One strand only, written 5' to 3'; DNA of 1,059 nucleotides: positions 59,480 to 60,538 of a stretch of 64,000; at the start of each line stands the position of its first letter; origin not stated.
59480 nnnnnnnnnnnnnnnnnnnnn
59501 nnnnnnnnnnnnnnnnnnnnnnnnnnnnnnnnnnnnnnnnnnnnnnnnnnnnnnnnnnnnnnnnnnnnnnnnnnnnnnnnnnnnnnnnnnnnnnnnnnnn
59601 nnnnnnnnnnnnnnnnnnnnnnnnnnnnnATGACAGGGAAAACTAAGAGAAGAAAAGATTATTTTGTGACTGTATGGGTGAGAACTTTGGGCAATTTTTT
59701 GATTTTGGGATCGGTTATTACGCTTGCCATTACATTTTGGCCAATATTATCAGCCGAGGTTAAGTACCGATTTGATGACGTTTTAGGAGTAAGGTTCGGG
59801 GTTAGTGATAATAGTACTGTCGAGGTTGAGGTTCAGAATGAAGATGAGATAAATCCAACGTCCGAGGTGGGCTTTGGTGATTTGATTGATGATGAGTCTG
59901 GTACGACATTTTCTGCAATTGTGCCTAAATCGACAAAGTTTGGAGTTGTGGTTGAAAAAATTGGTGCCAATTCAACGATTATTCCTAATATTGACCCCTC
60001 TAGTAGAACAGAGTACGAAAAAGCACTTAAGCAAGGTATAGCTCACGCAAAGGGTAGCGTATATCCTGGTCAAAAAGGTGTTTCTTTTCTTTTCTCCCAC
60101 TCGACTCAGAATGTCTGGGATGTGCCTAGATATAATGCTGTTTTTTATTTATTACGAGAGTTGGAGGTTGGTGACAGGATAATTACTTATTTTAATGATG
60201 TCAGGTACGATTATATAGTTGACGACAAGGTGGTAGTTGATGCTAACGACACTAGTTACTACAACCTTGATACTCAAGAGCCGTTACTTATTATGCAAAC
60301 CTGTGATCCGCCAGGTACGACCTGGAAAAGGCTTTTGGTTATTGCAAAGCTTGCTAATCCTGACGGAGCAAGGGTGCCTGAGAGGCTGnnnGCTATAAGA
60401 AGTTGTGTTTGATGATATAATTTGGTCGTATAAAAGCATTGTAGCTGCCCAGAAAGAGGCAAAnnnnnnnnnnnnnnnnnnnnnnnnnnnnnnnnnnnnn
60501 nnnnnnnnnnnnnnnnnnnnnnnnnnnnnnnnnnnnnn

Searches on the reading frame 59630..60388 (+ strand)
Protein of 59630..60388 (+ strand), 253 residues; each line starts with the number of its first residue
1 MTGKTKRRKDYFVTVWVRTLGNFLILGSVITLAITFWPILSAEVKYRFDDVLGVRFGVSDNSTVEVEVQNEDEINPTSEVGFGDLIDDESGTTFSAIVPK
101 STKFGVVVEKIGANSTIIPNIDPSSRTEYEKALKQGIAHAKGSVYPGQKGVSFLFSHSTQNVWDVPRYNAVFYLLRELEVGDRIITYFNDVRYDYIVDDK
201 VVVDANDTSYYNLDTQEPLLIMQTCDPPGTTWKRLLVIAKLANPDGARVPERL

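Call 73: search_protein_families(library=ncbifam, proteins=[window:59630-60388:+], max_evalue=0.01)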
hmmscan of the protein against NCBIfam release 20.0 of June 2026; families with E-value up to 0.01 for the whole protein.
window:59630-60388:+ (253 aa): 6 families
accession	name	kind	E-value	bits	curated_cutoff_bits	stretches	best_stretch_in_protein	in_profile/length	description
NF058671.1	sortase_SrtD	exception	2.1e-12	47.1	140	1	130-227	84-170/187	class D sortase, LPxTATN-specific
NF033746.1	class_D_sortase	subfamily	1.2e-11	44.6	165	1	129-240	29-132/135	class D sortase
TIGR01076.1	sortase_fam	subfamily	5.8e-10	39.1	39.35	1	130-240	20-126/136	sortase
NF033745.1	class_C_sortase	subfamily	7.3e-10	38.9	160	1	129-239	112-218/220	class C sortase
NF033748.1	class_F_sortase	subfamily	7.8e-05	22.4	166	1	98-225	6-133/155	class F sortase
NF033747.1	class_E_sortase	subfamily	0.0011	18.8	160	1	130-242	93-206/211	class E sortase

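Call 84: search_protein_families(library=pfam, proteins=[window:59630-60388:+], max_evalue=0.001)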
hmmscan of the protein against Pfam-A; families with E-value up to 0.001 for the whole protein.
window:59630-60388:+ (253 aa): 1 family
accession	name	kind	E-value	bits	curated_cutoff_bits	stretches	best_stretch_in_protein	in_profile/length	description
PF04203.18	Sortase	-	1.4e-18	67.2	26.6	1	107-241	2-124/125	Sortase domain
